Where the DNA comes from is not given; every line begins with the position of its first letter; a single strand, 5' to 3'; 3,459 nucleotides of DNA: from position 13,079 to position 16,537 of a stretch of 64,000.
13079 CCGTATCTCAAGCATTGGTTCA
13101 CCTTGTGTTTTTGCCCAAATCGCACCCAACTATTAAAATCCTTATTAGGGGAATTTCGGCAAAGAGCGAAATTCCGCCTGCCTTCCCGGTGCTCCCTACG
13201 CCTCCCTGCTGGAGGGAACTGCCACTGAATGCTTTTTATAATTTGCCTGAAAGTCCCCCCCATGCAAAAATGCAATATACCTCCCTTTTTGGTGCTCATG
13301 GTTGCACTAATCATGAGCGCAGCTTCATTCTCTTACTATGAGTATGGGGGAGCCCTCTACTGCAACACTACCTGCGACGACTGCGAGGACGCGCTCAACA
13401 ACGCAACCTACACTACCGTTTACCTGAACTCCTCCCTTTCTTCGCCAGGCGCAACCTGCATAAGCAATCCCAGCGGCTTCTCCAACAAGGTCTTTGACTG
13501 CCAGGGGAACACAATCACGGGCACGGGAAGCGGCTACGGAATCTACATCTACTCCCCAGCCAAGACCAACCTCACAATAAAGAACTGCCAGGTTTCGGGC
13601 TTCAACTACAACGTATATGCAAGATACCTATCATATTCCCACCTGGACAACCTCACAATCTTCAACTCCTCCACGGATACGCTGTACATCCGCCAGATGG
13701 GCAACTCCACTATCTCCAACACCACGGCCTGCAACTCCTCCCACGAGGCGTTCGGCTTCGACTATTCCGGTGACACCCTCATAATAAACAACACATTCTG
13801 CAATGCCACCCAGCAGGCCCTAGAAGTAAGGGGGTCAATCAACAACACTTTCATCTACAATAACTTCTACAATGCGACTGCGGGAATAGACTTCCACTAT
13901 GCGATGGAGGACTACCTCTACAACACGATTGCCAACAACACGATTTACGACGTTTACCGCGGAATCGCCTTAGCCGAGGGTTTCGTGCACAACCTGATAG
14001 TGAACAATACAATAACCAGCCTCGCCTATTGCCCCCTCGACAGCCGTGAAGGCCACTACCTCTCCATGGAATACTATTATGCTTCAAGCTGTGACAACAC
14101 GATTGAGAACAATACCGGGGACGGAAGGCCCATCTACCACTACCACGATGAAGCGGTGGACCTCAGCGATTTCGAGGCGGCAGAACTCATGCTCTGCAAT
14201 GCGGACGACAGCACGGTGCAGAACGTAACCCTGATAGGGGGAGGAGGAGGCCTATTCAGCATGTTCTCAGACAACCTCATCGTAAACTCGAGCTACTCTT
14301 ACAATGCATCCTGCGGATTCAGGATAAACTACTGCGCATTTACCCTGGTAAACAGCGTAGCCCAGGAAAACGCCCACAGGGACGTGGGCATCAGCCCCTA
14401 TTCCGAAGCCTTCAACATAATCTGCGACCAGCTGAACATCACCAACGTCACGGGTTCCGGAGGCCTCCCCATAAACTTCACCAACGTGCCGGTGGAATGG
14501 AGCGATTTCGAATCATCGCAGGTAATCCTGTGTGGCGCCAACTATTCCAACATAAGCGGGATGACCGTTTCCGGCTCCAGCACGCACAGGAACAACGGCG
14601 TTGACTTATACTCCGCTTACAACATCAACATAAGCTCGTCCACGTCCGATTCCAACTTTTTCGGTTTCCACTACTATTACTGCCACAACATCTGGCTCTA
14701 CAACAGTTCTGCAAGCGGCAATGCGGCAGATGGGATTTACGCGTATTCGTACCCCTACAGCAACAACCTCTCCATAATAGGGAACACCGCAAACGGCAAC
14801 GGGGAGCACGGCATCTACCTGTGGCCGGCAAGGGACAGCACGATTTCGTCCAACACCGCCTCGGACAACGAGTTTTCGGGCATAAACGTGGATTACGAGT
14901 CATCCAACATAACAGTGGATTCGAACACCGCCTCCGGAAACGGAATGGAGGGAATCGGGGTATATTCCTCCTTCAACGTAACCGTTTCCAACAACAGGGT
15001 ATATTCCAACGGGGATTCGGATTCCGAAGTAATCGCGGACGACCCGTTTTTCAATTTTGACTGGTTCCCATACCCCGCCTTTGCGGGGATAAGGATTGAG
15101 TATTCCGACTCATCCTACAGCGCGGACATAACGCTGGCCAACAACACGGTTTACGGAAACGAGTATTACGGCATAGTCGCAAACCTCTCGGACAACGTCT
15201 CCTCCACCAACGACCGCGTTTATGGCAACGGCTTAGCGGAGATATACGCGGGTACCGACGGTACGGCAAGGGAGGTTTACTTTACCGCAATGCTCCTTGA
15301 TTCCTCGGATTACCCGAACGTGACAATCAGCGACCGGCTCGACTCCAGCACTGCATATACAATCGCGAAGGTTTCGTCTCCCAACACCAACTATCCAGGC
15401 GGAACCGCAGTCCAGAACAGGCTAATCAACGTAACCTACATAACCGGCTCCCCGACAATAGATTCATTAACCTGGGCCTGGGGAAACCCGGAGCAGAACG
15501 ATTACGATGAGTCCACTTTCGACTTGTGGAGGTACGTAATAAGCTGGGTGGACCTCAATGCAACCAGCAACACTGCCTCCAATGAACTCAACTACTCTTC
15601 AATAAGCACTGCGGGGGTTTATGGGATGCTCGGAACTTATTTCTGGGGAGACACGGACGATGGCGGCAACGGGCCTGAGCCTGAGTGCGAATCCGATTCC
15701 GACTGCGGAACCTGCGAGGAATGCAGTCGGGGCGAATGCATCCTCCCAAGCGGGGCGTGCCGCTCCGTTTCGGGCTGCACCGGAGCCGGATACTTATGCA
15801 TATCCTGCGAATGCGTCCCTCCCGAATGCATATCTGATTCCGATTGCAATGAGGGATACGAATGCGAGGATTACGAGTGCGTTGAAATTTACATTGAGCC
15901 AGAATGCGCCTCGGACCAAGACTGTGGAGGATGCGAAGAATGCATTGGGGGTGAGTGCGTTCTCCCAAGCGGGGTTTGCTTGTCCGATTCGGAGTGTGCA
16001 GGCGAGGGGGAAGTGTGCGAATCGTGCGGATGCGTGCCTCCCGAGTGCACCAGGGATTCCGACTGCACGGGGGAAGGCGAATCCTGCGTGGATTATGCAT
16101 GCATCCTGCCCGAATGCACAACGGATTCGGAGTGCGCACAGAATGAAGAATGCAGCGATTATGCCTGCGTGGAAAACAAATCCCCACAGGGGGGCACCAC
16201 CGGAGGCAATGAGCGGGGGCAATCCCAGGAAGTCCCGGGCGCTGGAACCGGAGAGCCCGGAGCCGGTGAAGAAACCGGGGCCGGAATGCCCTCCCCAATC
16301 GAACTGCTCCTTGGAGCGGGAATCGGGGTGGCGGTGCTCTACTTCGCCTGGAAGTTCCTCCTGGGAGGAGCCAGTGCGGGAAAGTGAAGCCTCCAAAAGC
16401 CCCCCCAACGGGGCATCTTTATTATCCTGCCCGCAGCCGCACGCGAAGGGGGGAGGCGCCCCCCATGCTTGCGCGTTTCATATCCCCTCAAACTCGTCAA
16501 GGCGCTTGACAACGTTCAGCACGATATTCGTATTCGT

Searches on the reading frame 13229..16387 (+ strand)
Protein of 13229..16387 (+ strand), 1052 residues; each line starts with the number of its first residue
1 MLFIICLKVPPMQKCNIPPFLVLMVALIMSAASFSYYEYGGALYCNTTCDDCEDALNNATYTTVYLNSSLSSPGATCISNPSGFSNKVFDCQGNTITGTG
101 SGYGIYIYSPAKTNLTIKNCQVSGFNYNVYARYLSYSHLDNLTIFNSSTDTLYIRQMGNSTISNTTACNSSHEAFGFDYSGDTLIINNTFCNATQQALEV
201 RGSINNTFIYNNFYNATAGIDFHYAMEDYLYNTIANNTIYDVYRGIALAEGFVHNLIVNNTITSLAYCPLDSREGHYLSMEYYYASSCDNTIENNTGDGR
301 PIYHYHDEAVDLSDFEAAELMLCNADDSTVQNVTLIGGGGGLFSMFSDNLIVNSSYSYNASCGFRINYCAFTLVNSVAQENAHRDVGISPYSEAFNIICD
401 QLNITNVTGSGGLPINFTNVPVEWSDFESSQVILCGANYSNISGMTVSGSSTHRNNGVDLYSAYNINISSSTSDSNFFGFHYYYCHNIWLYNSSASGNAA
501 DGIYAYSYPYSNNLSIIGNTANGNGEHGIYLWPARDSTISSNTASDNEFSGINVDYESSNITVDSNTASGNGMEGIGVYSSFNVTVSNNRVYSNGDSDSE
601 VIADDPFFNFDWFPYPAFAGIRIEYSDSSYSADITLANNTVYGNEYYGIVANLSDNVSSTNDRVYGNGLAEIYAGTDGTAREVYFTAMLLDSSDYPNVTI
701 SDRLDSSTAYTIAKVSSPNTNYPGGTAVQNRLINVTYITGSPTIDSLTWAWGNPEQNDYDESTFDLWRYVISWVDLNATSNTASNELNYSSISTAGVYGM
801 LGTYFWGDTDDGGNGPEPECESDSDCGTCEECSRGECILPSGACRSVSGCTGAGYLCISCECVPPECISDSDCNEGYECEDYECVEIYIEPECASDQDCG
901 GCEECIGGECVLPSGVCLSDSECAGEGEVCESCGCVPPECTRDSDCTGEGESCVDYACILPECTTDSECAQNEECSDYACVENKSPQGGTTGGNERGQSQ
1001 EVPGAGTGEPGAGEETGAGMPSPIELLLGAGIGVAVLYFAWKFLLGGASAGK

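Call 8: search_protein_families(library=pfam, proteins=[window:13229-16387:+], max_evalue=0.1)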
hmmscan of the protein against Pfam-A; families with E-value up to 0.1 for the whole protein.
window:13229-16387:+ (1052 aa): 4 families
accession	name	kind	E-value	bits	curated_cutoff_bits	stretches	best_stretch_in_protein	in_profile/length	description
PF13229.12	Beta_helix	-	2.2e-35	122.1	25.9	6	492-595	38-138/158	Right handed beta helix region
PF05048.19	NosD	-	1.8e-24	86.8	23.6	2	436-594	18-167/212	Periplasmic copper-binding protein (NosD)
PF07602.17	DUF1565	-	0.0016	18.3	20.3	1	526-690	124-250/257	Protein of unknown function (DUF1565)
PF10361.14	DUF2434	-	0.072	12.5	25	0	159-205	3-49/294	Protein of unknown function (DUF2434)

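Call 9: search_protein_families(library=ncbifam, proteins=[window:13229-16387:+], max_evalue=0.1)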
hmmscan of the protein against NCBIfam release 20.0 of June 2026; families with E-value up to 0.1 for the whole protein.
window:13229-16387:+ (1052 aa): 2 families
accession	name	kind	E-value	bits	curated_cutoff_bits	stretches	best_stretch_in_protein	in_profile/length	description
TIGR03804.1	para_beta_helix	repeat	6.1e-11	41.8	19.45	3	511-548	7-43/44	parallel beta-helix repeat protein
NF038177.1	epimerase_AlgG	equivalog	0.00017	20.4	700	1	436-594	233-390/519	mannuronan 5-epimerase AlgG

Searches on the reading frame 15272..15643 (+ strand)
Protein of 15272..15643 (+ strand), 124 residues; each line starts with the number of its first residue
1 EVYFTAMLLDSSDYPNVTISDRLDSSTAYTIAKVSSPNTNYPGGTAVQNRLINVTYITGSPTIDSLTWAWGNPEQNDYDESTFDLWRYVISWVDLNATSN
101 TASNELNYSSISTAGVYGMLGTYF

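Call 12: search_protein_families(library=pfam, proteins=[window:15272-15643:+], max_evalue=10)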
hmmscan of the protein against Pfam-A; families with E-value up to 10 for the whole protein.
seq(124 aa): 1 family
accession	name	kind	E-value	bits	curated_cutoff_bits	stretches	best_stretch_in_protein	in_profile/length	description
PF14172.12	DUF4309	-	0.11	12.8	25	1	46-85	8-47/133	Domain of unknown function (DUF4309)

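Call 13: find_homologous_proteins(query=A1, max_evalue=0.001)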
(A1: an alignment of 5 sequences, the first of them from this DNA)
Query A1 (5 sequences): 702 candidates shared short words with the query, none scored E <= 0.001.

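Call 16: search_solved_structures(query=A1, max_evalue=10)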
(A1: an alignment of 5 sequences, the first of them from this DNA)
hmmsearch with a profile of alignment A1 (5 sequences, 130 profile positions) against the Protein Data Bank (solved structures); distinct sequences matched with E-value up to 10: 12.
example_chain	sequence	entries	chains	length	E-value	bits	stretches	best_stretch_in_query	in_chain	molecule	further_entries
9wij_A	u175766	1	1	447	0.16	15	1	72-118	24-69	G-protein coupled receptor 84,Soluble cytochrome b562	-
9wik_R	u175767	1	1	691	0.18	14.8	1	68-118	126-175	Soluble cytochrome b562,G-protein coupled receptor 84,LgBiT tag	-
8j18_R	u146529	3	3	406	0.25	14.3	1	73-118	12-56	G-protein coupled receptor 84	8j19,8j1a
2dd4_C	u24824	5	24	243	0.26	14.3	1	17-69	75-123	Thiocyanate hydrolase gamma subunit | Thiocyanate hydrolase subunit gamma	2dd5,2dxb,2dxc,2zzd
3vyg_C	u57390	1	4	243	0.26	14.3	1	17-69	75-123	Thiocyanate hydrolase subunit gamma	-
8g05_R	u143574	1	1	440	0.34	13.9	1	73-118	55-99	G-protein coupled receptor 84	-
7nhn_g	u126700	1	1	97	0.5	13.3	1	31-102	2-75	30S ribosomal protein S6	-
8uu4_f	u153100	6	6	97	0.5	13.3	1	31-102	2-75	Small ribosomal subunit protein bS6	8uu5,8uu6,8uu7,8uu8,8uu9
10ja_R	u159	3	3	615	0.54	13.2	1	73-118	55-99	G-protein coupled receptor 84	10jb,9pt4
7p7r_g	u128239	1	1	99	1.6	11.7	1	30-90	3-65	30S ribosomal protein S6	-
7nhk_g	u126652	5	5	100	1.6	11.7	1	30-90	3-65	30S ribosomal protein S6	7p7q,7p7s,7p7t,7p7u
7s7k_A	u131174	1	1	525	9.2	9.2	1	65-124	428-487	Ephrin type-B receptor 2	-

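Call 23: predict_structure(alignment_id=A1)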
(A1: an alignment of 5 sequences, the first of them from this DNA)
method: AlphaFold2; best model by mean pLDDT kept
length: 124 residues; sequences in the alignment: 5
mean_pLDDT: 57.3   pTM: 0.58
mean pLDDT of the five models: 57.3, 56.7, 55.4, 53.5, 46.9
residues with pLDDT >= 90: 0; 70-90: 24; 50-70: 67; < 50: 33
segments of 3 or more residues with pLDDT < 50: 1-26, 73-76
pLDDT, mean of each block of 10 residues (from residue 1): 39 36 47 63 54 68 61 52 74 68 57 71 54
secondary structure, 60 per line:
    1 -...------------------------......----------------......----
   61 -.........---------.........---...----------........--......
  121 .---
elements in order: E2-4 E29-34 E51-56 E62-70 E83-88 E92-94 E105-112 E115-121

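Call 24: search_protein_representatives(alignment_id=A1)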
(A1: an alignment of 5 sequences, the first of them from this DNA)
Query: 5 sequences, 130 profile positions. Proteins with E-value up to 0.001 (for the whole library): 505; up to 1e-10: 434; up to 1e-30: 188. The best 150 are listed.
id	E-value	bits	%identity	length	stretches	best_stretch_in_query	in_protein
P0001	0.0e+00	1070.7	-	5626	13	2-129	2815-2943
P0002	1.9e-212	710.1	-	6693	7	7-128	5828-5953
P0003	2.2e-187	629.0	-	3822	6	7-128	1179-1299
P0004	8.2e-151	510.7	-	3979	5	4-128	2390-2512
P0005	1.9e-134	457.8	-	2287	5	5-127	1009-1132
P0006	1.0e-132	452.2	-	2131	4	2-129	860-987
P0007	3.4e-128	437.6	-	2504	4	8-128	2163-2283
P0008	7.5e-126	430.0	-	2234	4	8-129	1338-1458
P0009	2.5e-125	428.3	-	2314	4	8-128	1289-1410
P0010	2.5e-122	418.6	-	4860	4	6-128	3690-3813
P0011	2.1e-119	409.1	-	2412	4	4-129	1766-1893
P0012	7.6e-117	400.9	-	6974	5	2-126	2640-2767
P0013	1.7e-111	383.6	-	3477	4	4-128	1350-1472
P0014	8.8e-111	381.3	-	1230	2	1-129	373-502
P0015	9.4e-105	361.8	-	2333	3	7-129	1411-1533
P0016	9.3e-103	355.3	-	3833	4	2-129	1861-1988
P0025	4.7e-89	311.0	-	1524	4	4-128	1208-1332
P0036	5.0e-76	268.9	-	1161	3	8-129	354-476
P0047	3.0e-66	237.3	-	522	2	7-129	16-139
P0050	2.2e-65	234.5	-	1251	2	4-127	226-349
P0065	2.0e-61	221.7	-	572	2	4-127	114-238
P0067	1.6e-60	218.7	-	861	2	3-128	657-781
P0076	2.3e-56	205.3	-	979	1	1-129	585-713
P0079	2.5e-55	201.9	-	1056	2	4-127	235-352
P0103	6.0e-48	178.1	-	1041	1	4-129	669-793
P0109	2.5e-46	172.8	-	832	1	1-128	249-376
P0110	9.5e-46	170.9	-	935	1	1-128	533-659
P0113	7.9e-44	164.7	-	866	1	1-127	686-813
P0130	6.5e-39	148.8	-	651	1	2-129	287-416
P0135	1.7e-38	147.5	-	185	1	4-129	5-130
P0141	5.3e-37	142.7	-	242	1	4-128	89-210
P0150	1.0e-34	135.3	-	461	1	7-129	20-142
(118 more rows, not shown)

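Call 33: search_protein_families(library=pfam, proteins=[P0014, P0036, P0047, P0050, P0067, P0079, P0103, P0109, P0110, P0113], max_evalue=0.001)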
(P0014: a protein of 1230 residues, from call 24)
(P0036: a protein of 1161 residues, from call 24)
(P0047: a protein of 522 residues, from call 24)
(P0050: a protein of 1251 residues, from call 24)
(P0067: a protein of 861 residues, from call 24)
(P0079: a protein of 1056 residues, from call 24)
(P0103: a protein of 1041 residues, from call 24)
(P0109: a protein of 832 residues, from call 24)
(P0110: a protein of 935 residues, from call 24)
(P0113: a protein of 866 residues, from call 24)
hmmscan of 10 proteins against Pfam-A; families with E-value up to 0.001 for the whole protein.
P0014 (1230 aa): 2 families
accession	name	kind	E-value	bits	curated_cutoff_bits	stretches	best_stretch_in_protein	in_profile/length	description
PF13229.12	Beta_helix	-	1e-72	243.4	25.9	6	565-724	2-158/158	Right handed beta helix region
PF05048.19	NosD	-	3.4e-61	206.8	23.6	6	546-682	41-173/212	Periplasmic copper-binding protein (NosD)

P0036 (1161 aa): 2 families
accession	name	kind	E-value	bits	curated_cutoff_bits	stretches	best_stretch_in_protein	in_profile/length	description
PF13229.12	Beta_helix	-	6e-26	91.4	25.9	3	641-762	23-138/158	Right handed beta helix region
PF05048.19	NosD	-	5.2e-20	72.2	23.6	3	524-666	38-173/212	Periplasmic copper-binding protein (NosD)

P0047 (522 aa): 2 families
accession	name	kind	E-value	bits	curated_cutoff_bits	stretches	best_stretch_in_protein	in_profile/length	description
PF13229.12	Beta_helix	-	3.1e-10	40.3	25.9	1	182-302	30-155/158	Right handed beta helix region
PF05048.19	NosD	-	7.6e-09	35.8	23.6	1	184-331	25-168/212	Periplasmic copper-binding protein (NosD)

P0050 (1251 aa): 2 families
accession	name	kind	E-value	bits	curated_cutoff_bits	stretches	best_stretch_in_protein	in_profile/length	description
PF13229.12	Beta_helix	-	7.5e-72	240.6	25.9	8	996-1150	2-158/158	Right handed beta helix region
PF05048.19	NosD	-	2.3e-55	187.8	23.6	6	789-922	46-175/212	Periplasmic copper-binding protein (NosD)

P0067 (861 aa): 2 families
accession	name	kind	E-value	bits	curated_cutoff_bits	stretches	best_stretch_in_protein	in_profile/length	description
PF13229.12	Beta_helix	-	4.2e-48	163.4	25.9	6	395-526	2-139/158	Right handed beta helix region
PF05048.19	NosD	-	2.1e-29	103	23.6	3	333-497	6-167/212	Periplasmic copper-binding protein (NosD)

P0079 (1056 aa): 2 families
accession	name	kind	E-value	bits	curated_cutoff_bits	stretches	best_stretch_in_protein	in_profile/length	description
PF13229.12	Beta_helix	-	2.4e-42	144.7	25.9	3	395-547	10-157/158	Right handed beta helix region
PF05048.19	NosD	-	1.5e-30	106.7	23.6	2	403-522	30-149/212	Periplasmic copper-binding protein (NosD)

P0103 (1041 aa): 2 families
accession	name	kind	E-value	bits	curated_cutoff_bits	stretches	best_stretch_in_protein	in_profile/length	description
PF13229.12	Beta_helix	-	2.9e-36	124.9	25.9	4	468-584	25-138/158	Right handed beta helix region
PF05048.19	NosD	-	1.6e-24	87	23.6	2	425-583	18-167/212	Periplasmic copper-binding protein (NosD)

P0109 (832 aa): 5 families
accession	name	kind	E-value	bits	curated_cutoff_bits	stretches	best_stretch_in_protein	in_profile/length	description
PF05048.19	NosD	-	7.3e-29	101.2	23.6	2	149-250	58-161/212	Periplasmic copper-binding protein (NosD)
PF13229.12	Beta_helix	-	6.8e-24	84.7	25.9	1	79-229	1-151/158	Right handed beta helix region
PF23972.1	DUF7298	-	5.8e-07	29.8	27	0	519-563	87-131/167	Domain of unknown function (DUF7298)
PF19077.6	Big_13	-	7.2e-07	30.1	27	0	402-473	32-102/102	Bacterial Ig-like domain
PF02829.19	3H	-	0.00078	20.1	25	0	596-624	53-81/97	3H domain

P0110 (935 aa): 2 families
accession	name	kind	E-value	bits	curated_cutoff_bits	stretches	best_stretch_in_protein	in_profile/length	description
PF05048.19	NosD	-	4.3e-47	160.7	23.6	4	85-246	18-172/212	Periplasmic copper-binding protein (NosD)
PF13229.12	Beta_helix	-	5.9e-42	143.4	25.9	5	249-381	24-156/158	Right handed beta helix region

P0113 (866 aa): 2 families
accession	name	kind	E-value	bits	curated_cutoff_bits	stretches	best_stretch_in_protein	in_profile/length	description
PF13229.12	Beta_helix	-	6.1e-64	214.9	25.9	4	306-456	3-153/158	Right handed beta helix region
PF05048.19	NosD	-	1.1e-45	156.1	23.6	5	519-629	46-158/212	Periplasmic copper-binding protein (NosD)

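Call 34: list_cluster_members(proteins=[P0076, P0001, P0002, P0003, P0006, P0014, P0036, P0103, P0110, P0135])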
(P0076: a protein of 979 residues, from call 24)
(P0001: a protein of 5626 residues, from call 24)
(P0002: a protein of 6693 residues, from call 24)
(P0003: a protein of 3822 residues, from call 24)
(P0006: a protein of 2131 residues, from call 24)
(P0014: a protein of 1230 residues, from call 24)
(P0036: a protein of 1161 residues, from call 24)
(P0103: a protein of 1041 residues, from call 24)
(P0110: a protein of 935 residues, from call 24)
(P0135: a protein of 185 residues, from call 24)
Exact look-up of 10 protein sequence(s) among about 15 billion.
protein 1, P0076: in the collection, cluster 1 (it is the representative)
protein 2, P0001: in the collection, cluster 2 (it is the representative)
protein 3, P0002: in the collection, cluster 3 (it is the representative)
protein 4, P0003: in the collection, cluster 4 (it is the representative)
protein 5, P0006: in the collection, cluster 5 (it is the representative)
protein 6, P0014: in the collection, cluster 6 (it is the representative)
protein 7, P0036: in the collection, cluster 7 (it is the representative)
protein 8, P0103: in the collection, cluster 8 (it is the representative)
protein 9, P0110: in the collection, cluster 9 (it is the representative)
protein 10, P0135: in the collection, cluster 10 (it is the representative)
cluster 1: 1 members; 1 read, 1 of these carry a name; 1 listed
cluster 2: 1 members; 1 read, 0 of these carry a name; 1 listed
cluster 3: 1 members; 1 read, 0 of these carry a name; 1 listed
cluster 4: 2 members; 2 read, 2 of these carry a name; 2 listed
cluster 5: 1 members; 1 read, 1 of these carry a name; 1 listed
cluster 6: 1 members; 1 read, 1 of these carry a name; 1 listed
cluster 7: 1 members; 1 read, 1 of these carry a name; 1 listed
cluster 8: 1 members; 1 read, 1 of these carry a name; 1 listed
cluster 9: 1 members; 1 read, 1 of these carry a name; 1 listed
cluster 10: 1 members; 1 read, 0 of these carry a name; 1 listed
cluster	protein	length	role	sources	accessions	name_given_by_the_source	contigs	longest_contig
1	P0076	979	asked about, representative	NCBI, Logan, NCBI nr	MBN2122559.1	right-handed parallel beta-helix repeat-containing protein [Candidatus Micrarchaeota ...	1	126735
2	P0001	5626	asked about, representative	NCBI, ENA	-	-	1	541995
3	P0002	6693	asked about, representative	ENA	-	-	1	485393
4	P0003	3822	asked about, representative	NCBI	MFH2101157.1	MAG: right-handed parallel beta-helix repeat-containing protein [Candidatus Micrarchaeota ...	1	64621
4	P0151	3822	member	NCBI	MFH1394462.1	MAG: right-handed parallel beta-helix repeat-containing protein [Candidatus Micrarchaeota ...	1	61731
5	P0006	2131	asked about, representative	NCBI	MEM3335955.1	MAG: right-handed parallel beta-helix repeat-containing protein, partial [Thermoplasmata ...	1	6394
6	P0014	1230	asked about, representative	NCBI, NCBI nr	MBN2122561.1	right-handed parallel beta-helix repeat-containing protein [Candidatus Micrarchaeota ...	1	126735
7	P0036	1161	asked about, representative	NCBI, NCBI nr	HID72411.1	TPA: hypothetical protein EYP38_00600, partial [Candidatus Micrarchaeota archaeon] | hypothetical protein [Candidatus Micrarchaeota archaeon]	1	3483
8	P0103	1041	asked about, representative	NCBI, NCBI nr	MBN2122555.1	right-handed parallel beta-helix repeat-containing protein [Candidatus Micrarchaeota ...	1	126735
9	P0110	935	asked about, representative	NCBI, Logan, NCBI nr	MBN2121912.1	right-handed parallel beta-helix repeat-containing protein [Candidatus Micrarchaeota ...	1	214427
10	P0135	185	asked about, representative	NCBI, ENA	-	-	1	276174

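Call 59: list_cluster_members(proteins=[P0009, P0013, P0016, P0025, P0047, P0065, P0109, P0130, P0141, P0150])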
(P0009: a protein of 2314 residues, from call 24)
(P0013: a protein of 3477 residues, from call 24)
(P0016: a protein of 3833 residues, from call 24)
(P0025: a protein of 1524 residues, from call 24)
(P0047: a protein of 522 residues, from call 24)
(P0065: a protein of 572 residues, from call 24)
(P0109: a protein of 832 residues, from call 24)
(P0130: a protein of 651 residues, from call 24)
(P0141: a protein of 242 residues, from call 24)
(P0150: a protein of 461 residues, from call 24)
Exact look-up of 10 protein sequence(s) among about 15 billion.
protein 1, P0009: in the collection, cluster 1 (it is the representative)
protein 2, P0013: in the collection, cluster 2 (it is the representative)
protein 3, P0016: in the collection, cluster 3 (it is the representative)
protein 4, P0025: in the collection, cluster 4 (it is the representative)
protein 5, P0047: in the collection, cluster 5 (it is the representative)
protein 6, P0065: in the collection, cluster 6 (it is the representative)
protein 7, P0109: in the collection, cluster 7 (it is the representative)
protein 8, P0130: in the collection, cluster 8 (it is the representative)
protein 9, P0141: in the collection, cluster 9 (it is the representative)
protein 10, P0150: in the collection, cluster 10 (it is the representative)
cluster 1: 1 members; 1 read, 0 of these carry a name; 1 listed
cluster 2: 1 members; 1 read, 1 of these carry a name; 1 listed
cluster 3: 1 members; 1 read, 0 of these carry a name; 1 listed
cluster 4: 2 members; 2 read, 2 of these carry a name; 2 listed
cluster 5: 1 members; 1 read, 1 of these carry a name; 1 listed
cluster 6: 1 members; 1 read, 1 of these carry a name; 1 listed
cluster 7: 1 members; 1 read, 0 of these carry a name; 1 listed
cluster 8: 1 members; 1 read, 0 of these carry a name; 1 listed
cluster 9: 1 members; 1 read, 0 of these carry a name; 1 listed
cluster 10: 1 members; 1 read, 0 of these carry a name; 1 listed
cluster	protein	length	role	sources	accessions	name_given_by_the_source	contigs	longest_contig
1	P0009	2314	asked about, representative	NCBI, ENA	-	-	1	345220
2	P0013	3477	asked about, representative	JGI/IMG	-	uncharacterized repeat protein (TIGR01451 family)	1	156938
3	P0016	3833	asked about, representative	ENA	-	-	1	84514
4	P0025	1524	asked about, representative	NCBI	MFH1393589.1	MAG: right-handed parallel beta-helix repeat-containing protein [Candidatus Micrarchaeota ...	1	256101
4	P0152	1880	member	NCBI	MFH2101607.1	MAG: right-handed parallel beta-helix repeat-containing protein [Candidatus Micrarchaeota ...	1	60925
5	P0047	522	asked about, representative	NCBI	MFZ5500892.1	MAG: right-handed parallel beta-helix repeat-containing protein, partial [Candidatus ...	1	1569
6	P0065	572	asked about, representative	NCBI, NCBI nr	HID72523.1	TPA: right-handed parallel beta-helix repeat-containing protein, partial [Candidatus ... | right-handed parallel beta-helix repeat-containing protein [Candidatus Micrarchaeota ...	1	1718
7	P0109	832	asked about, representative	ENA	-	-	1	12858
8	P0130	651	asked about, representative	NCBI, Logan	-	-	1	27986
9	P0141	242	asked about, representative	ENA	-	-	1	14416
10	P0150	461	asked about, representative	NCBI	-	-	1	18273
